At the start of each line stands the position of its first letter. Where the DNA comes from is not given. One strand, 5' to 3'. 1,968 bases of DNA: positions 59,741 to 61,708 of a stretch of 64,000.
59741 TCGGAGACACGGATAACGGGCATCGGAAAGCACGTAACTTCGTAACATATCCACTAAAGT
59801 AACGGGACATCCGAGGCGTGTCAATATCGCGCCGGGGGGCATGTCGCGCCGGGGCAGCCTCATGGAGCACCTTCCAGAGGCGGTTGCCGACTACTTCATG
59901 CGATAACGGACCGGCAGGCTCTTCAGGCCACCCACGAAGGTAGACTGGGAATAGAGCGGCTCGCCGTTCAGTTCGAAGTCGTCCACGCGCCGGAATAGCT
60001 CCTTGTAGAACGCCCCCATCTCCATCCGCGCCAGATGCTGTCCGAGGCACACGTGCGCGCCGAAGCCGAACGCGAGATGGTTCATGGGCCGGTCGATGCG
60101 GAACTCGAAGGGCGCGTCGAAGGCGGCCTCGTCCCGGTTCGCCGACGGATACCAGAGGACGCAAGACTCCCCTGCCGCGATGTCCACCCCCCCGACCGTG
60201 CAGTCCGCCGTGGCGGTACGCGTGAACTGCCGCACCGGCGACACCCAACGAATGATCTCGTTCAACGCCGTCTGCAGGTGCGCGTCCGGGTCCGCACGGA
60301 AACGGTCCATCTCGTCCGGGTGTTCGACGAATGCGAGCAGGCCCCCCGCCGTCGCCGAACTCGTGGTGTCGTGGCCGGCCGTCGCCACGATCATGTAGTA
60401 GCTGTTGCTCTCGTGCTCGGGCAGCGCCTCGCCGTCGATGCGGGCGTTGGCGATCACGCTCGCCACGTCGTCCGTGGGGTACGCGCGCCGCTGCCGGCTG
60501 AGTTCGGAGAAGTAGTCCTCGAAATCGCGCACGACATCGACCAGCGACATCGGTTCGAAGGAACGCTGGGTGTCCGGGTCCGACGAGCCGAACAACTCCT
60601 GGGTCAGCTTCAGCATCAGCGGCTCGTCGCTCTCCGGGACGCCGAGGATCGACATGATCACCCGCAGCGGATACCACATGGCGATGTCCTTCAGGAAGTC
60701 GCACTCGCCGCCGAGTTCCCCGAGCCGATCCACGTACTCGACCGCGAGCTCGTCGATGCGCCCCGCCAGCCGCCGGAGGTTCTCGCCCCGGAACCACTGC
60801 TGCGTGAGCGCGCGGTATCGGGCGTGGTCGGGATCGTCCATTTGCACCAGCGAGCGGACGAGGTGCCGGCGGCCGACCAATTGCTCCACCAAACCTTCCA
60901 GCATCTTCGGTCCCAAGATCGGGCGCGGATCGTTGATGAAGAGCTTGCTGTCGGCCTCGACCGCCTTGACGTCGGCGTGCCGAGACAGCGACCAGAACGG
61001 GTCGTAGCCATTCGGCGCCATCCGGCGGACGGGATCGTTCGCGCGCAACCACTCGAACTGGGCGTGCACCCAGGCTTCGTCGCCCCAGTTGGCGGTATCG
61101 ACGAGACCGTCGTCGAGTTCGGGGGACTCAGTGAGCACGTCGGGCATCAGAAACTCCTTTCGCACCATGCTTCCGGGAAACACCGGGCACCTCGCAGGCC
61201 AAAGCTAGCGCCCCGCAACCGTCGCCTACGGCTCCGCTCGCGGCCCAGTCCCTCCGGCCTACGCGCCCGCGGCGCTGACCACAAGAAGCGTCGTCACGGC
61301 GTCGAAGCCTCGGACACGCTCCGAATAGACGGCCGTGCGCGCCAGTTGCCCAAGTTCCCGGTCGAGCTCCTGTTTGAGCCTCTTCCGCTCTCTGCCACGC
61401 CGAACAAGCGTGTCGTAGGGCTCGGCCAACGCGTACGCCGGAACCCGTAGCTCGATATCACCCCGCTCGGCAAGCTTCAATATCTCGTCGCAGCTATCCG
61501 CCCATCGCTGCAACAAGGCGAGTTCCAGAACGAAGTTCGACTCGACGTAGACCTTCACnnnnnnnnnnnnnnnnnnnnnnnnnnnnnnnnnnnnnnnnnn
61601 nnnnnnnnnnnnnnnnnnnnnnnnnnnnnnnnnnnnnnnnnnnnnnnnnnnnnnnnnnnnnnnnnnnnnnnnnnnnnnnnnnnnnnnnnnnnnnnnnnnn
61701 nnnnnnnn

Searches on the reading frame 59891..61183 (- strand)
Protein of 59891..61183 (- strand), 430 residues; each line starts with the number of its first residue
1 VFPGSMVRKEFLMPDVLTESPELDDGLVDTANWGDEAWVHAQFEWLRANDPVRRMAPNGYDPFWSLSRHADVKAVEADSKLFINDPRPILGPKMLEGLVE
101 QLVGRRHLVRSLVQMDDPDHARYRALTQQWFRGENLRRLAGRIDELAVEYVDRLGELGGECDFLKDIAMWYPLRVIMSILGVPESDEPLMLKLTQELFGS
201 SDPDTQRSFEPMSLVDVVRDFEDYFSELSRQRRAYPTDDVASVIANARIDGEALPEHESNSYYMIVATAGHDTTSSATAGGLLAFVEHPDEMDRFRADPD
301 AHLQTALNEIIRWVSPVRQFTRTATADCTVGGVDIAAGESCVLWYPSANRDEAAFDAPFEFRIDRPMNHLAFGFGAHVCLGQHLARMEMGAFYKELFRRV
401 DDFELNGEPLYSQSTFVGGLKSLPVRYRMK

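Call 11: search_protein_families(library=pfam, proteins=[window:59891-61183:-], max_evalue=0.01)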
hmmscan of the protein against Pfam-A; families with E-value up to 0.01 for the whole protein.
window:59891-61183:- (430 aa): 1 family
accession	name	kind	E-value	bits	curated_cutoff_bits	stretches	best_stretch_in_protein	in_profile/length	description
PF00067.27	p450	-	1e-24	87.6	22.8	1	217-399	212-431/462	Cytochrome P450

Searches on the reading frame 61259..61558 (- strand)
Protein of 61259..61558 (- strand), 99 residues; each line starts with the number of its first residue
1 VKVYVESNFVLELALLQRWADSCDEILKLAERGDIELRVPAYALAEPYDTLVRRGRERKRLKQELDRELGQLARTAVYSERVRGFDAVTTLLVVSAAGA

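Call 11: search_protein_families(library=pfam, proteins=[window:61259-61558:-], max_evalue=0.01)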
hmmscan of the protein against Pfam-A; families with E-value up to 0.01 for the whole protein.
window:61259-61558:- (99 aa): 2 families
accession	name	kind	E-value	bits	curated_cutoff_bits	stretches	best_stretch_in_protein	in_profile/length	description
PF16289.11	PIN_12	-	0.00018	22.4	32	1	3-79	1-77/172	PIN domain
PF13470.12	PIN_3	-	0.0045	18.2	27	1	3-72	2-74/115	PIN domain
